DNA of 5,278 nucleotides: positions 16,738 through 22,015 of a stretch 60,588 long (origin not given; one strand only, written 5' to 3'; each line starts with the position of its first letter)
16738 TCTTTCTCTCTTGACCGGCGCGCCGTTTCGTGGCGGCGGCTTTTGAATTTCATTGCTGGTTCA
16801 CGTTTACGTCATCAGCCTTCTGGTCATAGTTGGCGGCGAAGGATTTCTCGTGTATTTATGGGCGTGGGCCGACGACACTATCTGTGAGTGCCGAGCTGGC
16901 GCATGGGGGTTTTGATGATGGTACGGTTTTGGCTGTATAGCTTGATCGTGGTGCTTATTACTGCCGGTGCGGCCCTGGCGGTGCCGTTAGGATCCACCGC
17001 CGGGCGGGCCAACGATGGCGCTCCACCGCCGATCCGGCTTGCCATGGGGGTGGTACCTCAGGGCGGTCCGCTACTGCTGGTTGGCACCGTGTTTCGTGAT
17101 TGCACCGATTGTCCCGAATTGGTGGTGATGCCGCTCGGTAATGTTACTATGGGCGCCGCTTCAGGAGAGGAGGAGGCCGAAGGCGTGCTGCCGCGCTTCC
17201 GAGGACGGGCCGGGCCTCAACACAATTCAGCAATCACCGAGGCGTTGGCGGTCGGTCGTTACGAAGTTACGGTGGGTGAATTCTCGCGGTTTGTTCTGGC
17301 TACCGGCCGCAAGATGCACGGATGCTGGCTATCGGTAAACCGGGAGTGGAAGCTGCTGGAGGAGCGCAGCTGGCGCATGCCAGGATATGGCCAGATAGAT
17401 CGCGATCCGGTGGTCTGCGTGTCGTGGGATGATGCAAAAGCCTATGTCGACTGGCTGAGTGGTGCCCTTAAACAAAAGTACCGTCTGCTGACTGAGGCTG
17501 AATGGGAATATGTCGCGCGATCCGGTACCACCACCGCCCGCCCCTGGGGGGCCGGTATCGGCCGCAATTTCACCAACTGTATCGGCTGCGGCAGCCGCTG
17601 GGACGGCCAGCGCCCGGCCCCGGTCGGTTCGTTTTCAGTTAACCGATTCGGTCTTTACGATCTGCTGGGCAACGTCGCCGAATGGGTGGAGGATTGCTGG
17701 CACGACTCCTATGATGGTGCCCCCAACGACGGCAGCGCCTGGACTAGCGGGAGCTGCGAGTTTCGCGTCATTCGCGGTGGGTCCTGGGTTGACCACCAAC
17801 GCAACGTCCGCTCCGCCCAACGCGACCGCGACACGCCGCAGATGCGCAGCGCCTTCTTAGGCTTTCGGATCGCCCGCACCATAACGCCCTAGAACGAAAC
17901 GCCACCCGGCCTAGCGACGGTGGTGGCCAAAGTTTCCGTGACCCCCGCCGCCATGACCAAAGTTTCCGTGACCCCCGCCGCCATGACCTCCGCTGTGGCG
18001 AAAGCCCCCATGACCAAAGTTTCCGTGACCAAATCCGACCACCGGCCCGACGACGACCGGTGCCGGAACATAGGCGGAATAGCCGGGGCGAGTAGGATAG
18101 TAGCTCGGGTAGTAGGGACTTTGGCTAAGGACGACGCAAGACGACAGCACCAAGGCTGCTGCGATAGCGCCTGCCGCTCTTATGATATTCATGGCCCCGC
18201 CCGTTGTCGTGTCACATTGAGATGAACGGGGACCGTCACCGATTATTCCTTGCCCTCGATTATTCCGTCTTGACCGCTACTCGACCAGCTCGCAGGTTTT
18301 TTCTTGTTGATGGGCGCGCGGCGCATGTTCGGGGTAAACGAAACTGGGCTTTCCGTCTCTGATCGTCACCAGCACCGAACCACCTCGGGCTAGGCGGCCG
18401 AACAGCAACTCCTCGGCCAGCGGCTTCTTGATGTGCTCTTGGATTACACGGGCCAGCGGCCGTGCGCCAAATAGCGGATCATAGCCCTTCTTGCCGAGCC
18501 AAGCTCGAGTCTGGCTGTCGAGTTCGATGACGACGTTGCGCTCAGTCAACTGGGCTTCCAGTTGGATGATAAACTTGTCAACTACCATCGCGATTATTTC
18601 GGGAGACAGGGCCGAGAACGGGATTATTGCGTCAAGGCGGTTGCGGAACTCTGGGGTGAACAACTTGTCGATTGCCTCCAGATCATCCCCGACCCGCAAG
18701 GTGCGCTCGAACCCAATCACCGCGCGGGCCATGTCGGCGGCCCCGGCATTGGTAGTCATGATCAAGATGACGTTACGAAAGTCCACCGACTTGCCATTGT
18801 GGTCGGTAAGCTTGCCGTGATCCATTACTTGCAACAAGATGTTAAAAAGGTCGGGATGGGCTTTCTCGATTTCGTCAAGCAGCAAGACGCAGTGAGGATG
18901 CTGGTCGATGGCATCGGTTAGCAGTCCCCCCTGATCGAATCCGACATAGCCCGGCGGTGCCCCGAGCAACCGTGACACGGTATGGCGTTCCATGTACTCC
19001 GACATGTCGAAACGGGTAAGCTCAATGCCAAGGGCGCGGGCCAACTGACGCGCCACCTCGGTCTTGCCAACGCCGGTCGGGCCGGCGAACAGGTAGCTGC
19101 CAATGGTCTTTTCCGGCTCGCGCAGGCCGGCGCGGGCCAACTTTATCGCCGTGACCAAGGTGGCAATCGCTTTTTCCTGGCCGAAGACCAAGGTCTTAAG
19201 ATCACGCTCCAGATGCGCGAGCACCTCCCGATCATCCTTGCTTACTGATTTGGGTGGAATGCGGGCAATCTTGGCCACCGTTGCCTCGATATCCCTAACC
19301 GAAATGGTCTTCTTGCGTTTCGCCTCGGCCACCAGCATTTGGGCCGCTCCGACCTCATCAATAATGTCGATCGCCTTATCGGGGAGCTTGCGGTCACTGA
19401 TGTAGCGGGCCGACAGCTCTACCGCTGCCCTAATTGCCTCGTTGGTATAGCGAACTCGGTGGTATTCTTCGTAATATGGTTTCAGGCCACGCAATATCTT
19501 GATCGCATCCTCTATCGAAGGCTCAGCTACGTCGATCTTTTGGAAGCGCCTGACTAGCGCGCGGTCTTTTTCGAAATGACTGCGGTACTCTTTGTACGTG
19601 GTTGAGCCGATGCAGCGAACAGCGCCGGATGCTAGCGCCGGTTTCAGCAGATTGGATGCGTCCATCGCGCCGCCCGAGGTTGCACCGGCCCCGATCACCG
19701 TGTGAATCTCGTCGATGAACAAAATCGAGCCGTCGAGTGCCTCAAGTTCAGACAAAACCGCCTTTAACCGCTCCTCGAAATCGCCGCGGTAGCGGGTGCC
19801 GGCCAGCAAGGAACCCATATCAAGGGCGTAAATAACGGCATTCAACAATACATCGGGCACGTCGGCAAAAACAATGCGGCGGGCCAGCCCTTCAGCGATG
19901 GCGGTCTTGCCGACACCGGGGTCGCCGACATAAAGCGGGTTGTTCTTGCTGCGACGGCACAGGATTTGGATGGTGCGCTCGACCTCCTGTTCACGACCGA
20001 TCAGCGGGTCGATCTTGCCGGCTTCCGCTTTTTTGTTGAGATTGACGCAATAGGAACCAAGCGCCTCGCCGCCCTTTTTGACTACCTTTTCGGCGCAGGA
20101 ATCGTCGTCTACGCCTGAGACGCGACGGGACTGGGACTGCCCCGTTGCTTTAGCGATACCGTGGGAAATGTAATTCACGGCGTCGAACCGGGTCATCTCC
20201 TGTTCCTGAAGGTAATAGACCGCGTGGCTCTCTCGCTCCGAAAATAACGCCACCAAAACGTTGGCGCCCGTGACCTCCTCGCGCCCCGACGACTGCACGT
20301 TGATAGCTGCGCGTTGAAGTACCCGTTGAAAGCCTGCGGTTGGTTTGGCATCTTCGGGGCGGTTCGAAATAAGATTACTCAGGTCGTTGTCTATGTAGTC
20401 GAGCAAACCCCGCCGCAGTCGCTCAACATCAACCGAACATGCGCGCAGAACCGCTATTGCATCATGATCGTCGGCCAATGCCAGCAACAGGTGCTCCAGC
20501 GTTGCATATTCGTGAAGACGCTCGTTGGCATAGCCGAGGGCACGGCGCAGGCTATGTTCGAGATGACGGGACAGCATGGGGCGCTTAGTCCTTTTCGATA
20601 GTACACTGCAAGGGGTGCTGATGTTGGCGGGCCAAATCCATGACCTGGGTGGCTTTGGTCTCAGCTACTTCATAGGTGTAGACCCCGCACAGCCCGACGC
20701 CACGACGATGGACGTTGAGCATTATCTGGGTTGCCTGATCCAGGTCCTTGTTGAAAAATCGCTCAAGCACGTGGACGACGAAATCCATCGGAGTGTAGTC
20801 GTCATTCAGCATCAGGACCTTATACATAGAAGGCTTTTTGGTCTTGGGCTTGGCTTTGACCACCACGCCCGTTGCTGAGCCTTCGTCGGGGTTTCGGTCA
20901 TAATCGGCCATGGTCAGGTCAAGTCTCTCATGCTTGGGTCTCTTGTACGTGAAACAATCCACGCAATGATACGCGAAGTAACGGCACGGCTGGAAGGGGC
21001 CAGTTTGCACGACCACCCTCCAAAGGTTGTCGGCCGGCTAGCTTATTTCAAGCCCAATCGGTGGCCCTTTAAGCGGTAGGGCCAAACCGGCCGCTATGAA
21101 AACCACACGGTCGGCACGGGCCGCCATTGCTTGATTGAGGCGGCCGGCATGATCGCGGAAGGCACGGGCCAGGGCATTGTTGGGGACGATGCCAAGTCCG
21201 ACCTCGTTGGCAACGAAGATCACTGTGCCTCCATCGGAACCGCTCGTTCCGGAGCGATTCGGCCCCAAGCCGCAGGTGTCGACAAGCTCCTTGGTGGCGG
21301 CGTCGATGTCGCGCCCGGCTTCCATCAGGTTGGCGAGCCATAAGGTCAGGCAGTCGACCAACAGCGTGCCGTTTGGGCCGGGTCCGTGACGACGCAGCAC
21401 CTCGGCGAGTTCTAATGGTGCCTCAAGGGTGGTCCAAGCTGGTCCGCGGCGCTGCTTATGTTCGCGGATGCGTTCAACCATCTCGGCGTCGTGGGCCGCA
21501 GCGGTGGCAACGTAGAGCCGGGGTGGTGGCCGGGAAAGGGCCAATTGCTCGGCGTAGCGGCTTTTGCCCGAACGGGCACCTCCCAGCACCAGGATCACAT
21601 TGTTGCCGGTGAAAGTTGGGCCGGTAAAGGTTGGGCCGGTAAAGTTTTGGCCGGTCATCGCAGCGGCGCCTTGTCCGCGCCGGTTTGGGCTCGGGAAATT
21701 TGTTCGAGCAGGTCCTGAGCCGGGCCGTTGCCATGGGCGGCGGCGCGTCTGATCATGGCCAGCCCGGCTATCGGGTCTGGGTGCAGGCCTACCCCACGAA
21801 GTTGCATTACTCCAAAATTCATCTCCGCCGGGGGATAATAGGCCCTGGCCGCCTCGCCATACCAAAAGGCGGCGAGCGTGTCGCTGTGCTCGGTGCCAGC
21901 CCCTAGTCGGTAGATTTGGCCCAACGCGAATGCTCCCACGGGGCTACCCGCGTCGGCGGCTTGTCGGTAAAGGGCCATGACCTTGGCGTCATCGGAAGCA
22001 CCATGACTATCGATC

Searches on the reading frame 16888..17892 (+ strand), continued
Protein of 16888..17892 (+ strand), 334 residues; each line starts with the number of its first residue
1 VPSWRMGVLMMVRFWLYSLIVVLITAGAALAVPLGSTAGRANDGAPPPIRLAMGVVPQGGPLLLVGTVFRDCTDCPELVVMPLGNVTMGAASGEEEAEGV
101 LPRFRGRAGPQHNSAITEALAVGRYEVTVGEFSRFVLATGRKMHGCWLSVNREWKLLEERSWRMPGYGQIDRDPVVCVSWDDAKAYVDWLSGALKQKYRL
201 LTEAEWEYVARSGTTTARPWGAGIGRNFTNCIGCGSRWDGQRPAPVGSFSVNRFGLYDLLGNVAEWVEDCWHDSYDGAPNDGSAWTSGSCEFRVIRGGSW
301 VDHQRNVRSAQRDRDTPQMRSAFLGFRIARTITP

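Call 25: search_solved_structures(query=window:16903-17892:+, max_evalue=0.00001, show_alignments=3)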
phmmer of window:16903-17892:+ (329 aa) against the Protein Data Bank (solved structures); distinct sequences matched with E-value up to 0.00001: 24.
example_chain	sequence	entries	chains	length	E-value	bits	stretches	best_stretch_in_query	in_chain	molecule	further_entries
5hha_A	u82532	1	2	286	8.4e-58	199.3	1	60-326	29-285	PvdO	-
9myj_B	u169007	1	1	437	5.7e-21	78.2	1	141-326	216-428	Lipoprotein, putative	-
9p6h_B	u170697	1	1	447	5.9e-21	78.1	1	141-326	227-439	Lipoprotein, putative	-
9mzu_A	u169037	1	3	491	7.3e-21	77.8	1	141-326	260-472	PorK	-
9ots_A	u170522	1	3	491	7.3e-21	77.8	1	141-326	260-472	Por secretion system protein porK/gldK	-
2aft_X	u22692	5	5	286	1.5e-17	67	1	167-325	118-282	Sulfatase modifying factor 1 | Sulfatase-modifying factor 1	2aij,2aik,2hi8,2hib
31dc_A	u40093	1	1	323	2.2e-17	66.4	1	167-325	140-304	Formylglycine-generating enzyme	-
2afy_X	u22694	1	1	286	3.2e-17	65.9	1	167-325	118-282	Sulfatase modifying factor 1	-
2aii_X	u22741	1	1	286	4e-17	65.5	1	167-325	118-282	Sulfatase modifying factor 1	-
1y1e_X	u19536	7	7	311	5.1e-17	65.2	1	167-325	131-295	C-alpha-formyglycine-generating enzyme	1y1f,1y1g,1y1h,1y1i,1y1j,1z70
5ssy_A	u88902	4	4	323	5.9e-17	65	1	167-325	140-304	Formylglycine-generating enzyme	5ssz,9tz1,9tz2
5ssx_A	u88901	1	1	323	1e-16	64.2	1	167-325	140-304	Formylglycine-generating enzyme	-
8aru_A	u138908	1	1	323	2.4e-16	63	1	167-325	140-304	Formylglycine-generating enzyme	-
7spq_A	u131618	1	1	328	1e-15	60.9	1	155-327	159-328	Serine/threonine kinase ToxD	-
5nxl_A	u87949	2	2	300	2.1e-15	59.9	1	160-324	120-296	Non-specific serine/threonine protein kinase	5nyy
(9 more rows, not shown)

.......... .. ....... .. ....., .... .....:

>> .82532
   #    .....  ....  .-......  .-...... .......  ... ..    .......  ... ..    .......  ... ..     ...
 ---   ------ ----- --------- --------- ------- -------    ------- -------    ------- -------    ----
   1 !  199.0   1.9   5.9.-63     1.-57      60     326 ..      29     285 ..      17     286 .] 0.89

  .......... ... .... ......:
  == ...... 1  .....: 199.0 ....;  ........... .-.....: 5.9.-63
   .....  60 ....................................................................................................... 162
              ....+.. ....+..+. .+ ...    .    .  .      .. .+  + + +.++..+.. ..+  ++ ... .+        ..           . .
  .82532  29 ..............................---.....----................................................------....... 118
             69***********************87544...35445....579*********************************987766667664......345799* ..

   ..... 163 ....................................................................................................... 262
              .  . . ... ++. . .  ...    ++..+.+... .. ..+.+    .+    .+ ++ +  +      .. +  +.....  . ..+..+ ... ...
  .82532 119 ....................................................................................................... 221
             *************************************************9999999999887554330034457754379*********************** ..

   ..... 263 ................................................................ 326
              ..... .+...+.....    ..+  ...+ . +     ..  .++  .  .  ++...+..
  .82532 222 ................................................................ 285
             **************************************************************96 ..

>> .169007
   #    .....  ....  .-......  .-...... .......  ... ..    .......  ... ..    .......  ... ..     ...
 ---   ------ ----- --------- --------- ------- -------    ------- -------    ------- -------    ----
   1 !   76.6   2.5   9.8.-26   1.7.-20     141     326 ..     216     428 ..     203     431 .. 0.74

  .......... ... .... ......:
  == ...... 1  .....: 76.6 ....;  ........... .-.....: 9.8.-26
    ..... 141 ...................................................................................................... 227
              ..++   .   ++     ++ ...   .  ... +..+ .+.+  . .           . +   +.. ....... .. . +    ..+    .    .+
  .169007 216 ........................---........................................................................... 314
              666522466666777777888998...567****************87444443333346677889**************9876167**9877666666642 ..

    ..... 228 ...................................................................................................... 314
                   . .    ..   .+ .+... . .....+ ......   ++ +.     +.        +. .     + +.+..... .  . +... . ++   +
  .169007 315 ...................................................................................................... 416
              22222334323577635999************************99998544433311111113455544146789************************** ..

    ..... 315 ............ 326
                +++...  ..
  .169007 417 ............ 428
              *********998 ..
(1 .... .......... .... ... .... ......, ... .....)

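Call 82: search_protein_families(library=padloc, proteins=[window:16903-17892:+], max_evalue=0.001)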
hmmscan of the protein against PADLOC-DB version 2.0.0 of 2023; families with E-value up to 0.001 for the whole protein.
window:16903-17892:+ (329 aa): 0 families

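Call 83: search_protein_families(library=phrogs, proteins=[window:16903-17892:+], max_evalue=0.001)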
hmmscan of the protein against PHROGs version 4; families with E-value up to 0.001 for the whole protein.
window:16903-17892:+ (329 aa): 1 family
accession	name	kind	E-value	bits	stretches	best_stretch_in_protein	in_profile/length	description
phrog_18508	-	other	2.6e-44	152.5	1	73-327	19-264/266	kinase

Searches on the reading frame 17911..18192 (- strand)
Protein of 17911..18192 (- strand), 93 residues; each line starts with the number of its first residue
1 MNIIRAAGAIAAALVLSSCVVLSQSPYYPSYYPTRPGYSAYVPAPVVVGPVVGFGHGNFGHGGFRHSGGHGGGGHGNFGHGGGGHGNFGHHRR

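Call 3: search_protein_families(library=pfam, proteins=[window:17911-18192:-], max_evalue=0.01)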
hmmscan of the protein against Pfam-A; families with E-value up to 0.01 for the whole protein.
window:17911-18192:- (93 aa): 0 families

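Call 4: search_protein_families(library=ncbifam, proteins=[window:17911-18192:-], max_evalue=0.01)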
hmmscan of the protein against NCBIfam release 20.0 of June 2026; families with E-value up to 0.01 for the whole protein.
window:17911-18192:- (93 aa): 0 families

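Call 45: find_homologous_proteins(query=window:17911-18192:-, max_evalue=0.001)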
Query window:17911-18192:- (93 aa): 1 proteins with E <= 0.001 among 29 candidates.
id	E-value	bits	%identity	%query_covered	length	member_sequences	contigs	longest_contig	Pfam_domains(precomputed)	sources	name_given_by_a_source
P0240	5.6e-53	196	100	100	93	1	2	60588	-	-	-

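Call 55: search_protein_representatives(protein=window:17911-18192:-)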
Query: 93 residues. Proteins with E-value up to 0.001 (for the whole library): 5; up to 1e-10: 2; up to 1e-30: 1. The best 5 are listed.
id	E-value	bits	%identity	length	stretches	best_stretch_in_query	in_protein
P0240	1.8e-53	195.5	100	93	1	1-93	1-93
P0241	3.6e-11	59.4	47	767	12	45-77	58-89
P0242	1.3e-05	41.6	54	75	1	5-72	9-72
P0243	3.4e-04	37.0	42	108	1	3-70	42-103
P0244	4.8e-04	36.5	52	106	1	6-88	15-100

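Call 57: find_encoding_contigs(protein=P0242, flank=5000, max_places=3)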
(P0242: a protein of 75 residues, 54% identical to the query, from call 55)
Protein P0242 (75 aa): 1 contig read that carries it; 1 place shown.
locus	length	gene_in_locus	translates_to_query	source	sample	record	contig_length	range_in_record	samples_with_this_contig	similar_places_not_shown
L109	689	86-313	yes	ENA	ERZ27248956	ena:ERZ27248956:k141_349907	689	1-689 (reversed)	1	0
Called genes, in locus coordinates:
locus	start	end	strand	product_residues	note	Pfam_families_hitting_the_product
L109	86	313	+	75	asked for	-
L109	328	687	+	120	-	?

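Call 58: find_encoding_contigs(protein=P0244, flank=5000, max_places=3)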
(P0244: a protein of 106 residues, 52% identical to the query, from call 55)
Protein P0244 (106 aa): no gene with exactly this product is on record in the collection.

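Call 82: search_protein_families(library=padloc, proteins=[window:17911-18192:-], max_evalue=0.001)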
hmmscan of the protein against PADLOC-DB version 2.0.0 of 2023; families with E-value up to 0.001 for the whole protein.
window:17911-18192:- (93 aa): 0 families

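Call 83: search_protein_families(library=phrogs, proteins=[window:17911-18192:-], max_evalue=0.001)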
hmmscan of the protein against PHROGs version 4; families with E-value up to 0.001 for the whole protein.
window:17911-18192:- (93 aa): 0 families

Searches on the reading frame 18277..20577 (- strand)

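Call 35: search_protein_families(library=pfam, proteins=[window:18277-20577:-], max_evalue=0.0001)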
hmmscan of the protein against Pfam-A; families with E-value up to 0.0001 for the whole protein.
window:18277-20577:- (766 aa): 15 families
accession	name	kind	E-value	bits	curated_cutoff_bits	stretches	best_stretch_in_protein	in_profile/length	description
PF07724.20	AAA_2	-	2.5e-58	197.2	27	1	491-651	2-166/166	AAA domain (Cdc48 subfamily)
PF17871.7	AAA_lid_9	-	6.5e-29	100.4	22.8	1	354-456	1-100/104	AAA lid domain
PF00004.35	AAA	-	2.6e-27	96.3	21.2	2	496-621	2-119/131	ATPase family associated with various cellular activities (AAA)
PF10431.15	ClpB_D2-small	-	1.1e-23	83.5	21.9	1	657-737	1-81/81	C-terminal, D2-small domain, of ClpB protein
PF07728.20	AAA_5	-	1.7e-20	73.8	22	1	496-612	3-124/139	AAA domain (dynein-related subfamily)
PF13401.12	AAA_22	-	7.2e-11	43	27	1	493-587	6-110/130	AAA domain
PF00158.32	Sigma54_activat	-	7.6e-11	42.4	20.2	1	493-616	23-148/168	Sigma-54 interaction domain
PF02861.25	Clp_N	-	1e-09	38.8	20.7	1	13-62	1-52/53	Clp amino terminal domain, pathogenicity island component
PF13191.12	AAA_16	-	4.2e-09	37.6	32.6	0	191-236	1-49/167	AAA ATPase domain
PF13238.12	AAA_18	-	1.3e-07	32.5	29.4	0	497-524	3-32/128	AAA domain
PF05496.18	RuvB_N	-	1.3e-07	32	27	0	465-521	10-62/159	Holliday junction DNA helicase RuvB P-loop domain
PF07726.17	AAA_3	-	8e-06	26.2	27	0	496-610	3-110/131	ATPase family associated with various cellular activities (AAA)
PF05621.17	TniB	-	1.6e-05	24.9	22.4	0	232-350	69-184/189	Bacterial TniB protein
PF01078.27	Mg_chelatase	-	6.1e-05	22.9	20.3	0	494-536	24-65/207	Magnesium chelatase, subunit ChlI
PF13173.12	AAA_14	-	9.5e-05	22.8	27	0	496-588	6-88/129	AAA domain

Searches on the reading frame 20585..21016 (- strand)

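Call 35: search_protein_families(library=pfam, proteins=[window:20585-21016:-], max_evalue=0.0001)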
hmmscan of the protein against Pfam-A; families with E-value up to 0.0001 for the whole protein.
window:20585-21016:- (143 aa): 1 family
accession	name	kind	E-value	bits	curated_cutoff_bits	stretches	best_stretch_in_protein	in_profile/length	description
PF02617.22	ClpS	-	2.2e-37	127.2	23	1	60-139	1-80/80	ATP-dependent Clp protease adaptor protein ClpS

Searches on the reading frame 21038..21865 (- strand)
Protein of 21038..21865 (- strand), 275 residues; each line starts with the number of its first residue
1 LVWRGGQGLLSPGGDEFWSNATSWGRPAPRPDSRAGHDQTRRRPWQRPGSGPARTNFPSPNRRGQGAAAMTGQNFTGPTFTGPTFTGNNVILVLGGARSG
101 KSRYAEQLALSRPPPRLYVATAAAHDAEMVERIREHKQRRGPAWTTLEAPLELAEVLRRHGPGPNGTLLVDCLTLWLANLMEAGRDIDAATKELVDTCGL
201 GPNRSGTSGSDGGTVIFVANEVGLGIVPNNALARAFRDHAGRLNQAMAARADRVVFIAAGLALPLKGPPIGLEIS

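Call 35: search_protein_families(library=pfam, proteins=[window:21038-21865:-], max_evalue=0.0001)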
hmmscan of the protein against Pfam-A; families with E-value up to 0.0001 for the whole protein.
window:21038-21865:- (275 aa): 1 family
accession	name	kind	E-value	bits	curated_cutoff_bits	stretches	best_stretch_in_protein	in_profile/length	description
PF02283.22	CobU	-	8.6e-56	188.5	27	1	91-264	1-167/168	Cobinamide kinase / cobinamide phosphate guanyltransferase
